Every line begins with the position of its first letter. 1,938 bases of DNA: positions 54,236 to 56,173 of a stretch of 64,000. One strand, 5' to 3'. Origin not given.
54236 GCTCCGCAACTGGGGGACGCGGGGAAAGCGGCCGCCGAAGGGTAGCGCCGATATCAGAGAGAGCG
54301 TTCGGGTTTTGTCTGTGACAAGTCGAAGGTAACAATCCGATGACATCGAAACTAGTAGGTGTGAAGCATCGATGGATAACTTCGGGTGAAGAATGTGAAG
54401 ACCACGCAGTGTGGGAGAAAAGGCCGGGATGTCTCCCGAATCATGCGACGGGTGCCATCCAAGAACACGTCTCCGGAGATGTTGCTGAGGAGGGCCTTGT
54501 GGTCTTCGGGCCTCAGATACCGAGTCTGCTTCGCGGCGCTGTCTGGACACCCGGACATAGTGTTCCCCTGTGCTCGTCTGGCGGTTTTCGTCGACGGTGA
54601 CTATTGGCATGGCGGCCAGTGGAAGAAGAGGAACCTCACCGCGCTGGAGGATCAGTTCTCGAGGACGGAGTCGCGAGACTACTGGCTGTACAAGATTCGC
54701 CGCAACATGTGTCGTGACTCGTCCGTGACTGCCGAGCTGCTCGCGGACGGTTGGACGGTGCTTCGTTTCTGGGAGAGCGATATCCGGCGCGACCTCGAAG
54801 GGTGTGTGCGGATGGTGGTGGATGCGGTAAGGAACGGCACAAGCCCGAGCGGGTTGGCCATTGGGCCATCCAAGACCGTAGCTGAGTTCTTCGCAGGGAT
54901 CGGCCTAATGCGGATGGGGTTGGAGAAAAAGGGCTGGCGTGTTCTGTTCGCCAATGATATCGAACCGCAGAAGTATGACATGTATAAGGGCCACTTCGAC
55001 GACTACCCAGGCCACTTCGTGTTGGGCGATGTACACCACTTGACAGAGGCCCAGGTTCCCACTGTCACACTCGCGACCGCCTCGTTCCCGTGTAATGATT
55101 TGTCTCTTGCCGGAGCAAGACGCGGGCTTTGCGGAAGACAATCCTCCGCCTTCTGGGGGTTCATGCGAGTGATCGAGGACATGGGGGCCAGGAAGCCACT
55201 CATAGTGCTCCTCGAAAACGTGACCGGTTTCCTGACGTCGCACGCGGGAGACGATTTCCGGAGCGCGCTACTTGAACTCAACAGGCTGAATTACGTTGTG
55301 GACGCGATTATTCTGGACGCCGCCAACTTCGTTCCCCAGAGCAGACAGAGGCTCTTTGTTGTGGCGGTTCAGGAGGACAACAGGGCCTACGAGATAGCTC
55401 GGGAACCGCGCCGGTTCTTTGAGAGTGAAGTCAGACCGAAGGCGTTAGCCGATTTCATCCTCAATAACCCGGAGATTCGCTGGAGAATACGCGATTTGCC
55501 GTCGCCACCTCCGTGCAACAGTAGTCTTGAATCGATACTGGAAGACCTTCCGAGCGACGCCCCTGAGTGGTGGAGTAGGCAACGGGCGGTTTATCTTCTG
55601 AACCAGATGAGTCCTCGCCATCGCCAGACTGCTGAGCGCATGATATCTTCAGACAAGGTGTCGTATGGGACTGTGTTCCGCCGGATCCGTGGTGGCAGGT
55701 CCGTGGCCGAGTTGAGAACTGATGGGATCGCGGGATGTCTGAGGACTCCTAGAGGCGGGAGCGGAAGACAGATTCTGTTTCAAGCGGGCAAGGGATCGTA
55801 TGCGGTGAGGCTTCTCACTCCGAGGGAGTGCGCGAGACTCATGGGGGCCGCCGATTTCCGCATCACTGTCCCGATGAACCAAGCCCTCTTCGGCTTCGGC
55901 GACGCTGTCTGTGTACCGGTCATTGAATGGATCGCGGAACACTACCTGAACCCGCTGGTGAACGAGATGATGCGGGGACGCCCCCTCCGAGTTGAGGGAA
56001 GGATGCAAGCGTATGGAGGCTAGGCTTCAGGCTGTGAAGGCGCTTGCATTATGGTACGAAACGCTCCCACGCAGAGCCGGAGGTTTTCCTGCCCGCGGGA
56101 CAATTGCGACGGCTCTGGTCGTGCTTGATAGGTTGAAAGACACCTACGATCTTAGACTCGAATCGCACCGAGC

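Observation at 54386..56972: Vsr endonuclease fused in-frame to an m5C methyltransferase, followed by a coupled PD-(D/E)xK-like candidate restriction enzyme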

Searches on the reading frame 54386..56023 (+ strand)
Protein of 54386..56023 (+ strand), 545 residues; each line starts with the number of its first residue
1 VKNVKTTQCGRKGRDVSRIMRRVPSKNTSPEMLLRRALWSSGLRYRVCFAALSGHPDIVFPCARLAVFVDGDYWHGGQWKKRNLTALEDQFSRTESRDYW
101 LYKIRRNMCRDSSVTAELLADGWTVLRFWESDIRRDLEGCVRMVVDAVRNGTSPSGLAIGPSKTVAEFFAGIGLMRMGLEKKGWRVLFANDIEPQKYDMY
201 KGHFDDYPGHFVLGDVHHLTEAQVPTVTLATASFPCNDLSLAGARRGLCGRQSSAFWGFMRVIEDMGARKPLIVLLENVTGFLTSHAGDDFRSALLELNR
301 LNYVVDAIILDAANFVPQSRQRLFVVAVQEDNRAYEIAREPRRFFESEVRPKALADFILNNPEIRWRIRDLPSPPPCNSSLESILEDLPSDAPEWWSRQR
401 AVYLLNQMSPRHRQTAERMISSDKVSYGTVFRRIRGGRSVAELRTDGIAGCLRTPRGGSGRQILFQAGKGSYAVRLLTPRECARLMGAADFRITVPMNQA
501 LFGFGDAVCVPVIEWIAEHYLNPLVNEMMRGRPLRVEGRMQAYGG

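Call 3: search_protein_families(library=pfam, proteins=[window:54386-56023:+], max_evalue=0.1)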
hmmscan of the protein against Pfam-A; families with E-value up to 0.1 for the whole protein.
window:54386-56023:+ (545 aa): 4 families
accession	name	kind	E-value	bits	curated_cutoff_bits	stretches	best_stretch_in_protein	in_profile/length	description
PF00145.23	DNA_methylase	-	3.7e-46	158.5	22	1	165-519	3-321/324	C-5 cytosine-specific DNA methylase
PF03852.21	Vsr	-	7.5e-22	77.4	27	1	17-81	10-74/74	DNA mismatch endonuclease Vsr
PF04480.18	DUF559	-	0.0011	19.3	20.6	1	109-147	69-107/109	Protein of unknown function (DUF559)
PF18741.7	MTES_1575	-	0.021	15.3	38.2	0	106-147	54-95/96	REase_MTES_1575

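Call 4: search_protein_families(library=ncbifam, proteins=[window:54386-56023:+], max_evalue=0.1)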
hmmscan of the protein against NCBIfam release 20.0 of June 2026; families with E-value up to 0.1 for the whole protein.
window:54386-56023:+ (545 aa): 4 families
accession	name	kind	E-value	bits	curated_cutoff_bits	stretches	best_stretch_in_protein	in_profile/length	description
TIGR00675.1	dcm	superfamily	3.6e-46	158.3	100.65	1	165-518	1-327/329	DNA (cytosine-5-)-methyltransferase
TIGR00632.1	vsr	subfamily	1.1e-30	106.3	97.85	1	17-132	11-119/119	DNA mismatch endonuclease Vsr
NF007772.0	PRK10458.1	subfamily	6.4e-20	71.2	710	2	167-331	93-289/472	DNA cytosine methylase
NF007294.0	PRK09767.1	equivalog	0.0049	16.9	218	1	109-147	71-109/117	DUF559 domain-containing protein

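Call 5: search_protein_families(library=padloc, proteins=[window:54386-56023:+], max_evalue=0.1)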
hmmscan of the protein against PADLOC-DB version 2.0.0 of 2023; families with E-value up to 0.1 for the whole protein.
window:54386-56023:+ (545 aa): 52 families (the best 25 are shown)
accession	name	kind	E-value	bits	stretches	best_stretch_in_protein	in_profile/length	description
PDLC03243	MTase_II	-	1.5e-122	407.3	1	164-528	10-367/377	Type II methyltransferase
PDLC00028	DruM2|DruM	-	5.6e-96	319.7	1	164-529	7-384/397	DNA cytosine methylase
PDLC03272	MTase_II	-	1.7e-49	167.1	1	164-529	76-395/407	Type II methyltransferase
PDLC03378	MTase_II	-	3.1e-35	120.1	1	164-524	4-330/344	Type II methyltransferase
PDLC02653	DrmMII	-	1.1e-34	117.9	2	167-330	9-175/333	DrmMII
PDLC03361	MTase_II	-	6e-33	112.3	2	167-333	91-287/455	Type II methyltransferase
PDLC03217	MTase_II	-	1.7e-26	90.9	2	166-340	388-556/703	Type II methyltransferase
PDLC03242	MTase_II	-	6.4e-26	89.2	2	164-331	102-263/409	Type II methyltransferase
PDLC00026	DruM2|DruM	-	6.7e-25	86.3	1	164-530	6-324/336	DNA cytosine methylase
PDLC00027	DruM2|DruM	-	9.9e-25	85.6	1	166-335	15-179/361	DNA cytosine methylase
PDLC03716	oMTase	-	3.2e-24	83.7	2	166-328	42-199/349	orphan methyltransferase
PDLC03326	MTase_II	-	6.6e-23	79.5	1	167-519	9-371/412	Type II methyltransferase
PDLC03329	MTase_II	-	2.1e-22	78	1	163-336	5-190/407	Type II methyltransferase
PDLC03234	MTase_II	-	4e-22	77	1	165-373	7-204/375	Type II methyltransferase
PDLC03324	MTase_II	-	1.7e-21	74.5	1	164-332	7-173/408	Type II methyltransferase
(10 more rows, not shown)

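Call 9: search_solved_structures(query=window:54386-56023:+, max_evalue=0.001, show_alignments=3)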
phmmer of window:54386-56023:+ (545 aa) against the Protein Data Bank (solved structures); distinct sequences matched with E-value up to 0.001: 23.
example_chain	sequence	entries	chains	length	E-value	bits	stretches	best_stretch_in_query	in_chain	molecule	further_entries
10mh_A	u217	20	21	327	1.4e-24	89.8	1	167-336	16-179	PROTEIN (CYTOSINE-SPECIFIC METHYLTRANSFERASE HHAI) | HaeIII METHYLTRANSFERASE | Modification methylase HhaI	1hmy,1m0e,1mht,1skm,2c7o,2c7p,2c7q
1fjx_A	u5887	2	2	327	2.2e-24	89.2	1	167-336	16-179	HHAI DNA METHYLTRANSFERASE | MODIFICATION METHYLASE HHAI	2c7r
1svu_A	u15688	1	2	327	2.5e-24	88.9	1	167-335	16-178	Modification methylase HhaI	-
2uyh_A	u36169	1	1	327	3.6e-24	88.5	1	167-335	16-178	MODIFICATION METHYLASE HHAI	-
2zcj_A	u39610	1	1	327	3.7e-24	88.4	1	167-336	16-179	Modification methylase HhaI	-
2uyc_A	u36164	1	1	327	7e-24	87.5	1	167-336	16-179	MODIFICATION METHYLASE HHAI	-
2uz4_A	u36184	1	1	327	7e-24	87.5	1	167-336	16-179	MODIFICATION METHYLASE HHAI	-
2z6q_A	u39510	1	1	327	9.6e-24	87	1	167-336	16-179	Modification methylase HhaI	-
2z6u_A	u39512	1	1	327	9.6e-24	87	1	167-336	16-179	Modification methylase HhaI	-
2i9k_A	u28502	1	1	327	1.6e-23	86.3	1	167-336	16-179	Modification methylase HhaI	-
2z6a_A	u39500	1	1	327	2.5e-23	85.6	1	167-336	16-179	Modification methylase HhaI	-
3lx6_A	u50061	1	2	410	3.1e-17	65.5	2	167-331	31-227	Cytosine-specific methyltransferase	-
3me5_A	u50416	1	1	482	6.2e-17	64.5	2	167-331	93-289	Cytosine-specific methyltransferase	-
1dct_A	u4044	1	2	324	4e-15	58.6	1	167-331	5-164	PROTEIN (MODIFICATION METHYLASE HAEIII)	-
3ubt_Y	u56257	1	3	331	9e-14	54.1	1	167-331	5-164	Modification methylase HaeIII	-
1cw0_A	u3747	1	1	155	9.9e-11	44.1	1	17-134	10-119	PROTEIN (DNA MISMATCH ENDONUCLEASE)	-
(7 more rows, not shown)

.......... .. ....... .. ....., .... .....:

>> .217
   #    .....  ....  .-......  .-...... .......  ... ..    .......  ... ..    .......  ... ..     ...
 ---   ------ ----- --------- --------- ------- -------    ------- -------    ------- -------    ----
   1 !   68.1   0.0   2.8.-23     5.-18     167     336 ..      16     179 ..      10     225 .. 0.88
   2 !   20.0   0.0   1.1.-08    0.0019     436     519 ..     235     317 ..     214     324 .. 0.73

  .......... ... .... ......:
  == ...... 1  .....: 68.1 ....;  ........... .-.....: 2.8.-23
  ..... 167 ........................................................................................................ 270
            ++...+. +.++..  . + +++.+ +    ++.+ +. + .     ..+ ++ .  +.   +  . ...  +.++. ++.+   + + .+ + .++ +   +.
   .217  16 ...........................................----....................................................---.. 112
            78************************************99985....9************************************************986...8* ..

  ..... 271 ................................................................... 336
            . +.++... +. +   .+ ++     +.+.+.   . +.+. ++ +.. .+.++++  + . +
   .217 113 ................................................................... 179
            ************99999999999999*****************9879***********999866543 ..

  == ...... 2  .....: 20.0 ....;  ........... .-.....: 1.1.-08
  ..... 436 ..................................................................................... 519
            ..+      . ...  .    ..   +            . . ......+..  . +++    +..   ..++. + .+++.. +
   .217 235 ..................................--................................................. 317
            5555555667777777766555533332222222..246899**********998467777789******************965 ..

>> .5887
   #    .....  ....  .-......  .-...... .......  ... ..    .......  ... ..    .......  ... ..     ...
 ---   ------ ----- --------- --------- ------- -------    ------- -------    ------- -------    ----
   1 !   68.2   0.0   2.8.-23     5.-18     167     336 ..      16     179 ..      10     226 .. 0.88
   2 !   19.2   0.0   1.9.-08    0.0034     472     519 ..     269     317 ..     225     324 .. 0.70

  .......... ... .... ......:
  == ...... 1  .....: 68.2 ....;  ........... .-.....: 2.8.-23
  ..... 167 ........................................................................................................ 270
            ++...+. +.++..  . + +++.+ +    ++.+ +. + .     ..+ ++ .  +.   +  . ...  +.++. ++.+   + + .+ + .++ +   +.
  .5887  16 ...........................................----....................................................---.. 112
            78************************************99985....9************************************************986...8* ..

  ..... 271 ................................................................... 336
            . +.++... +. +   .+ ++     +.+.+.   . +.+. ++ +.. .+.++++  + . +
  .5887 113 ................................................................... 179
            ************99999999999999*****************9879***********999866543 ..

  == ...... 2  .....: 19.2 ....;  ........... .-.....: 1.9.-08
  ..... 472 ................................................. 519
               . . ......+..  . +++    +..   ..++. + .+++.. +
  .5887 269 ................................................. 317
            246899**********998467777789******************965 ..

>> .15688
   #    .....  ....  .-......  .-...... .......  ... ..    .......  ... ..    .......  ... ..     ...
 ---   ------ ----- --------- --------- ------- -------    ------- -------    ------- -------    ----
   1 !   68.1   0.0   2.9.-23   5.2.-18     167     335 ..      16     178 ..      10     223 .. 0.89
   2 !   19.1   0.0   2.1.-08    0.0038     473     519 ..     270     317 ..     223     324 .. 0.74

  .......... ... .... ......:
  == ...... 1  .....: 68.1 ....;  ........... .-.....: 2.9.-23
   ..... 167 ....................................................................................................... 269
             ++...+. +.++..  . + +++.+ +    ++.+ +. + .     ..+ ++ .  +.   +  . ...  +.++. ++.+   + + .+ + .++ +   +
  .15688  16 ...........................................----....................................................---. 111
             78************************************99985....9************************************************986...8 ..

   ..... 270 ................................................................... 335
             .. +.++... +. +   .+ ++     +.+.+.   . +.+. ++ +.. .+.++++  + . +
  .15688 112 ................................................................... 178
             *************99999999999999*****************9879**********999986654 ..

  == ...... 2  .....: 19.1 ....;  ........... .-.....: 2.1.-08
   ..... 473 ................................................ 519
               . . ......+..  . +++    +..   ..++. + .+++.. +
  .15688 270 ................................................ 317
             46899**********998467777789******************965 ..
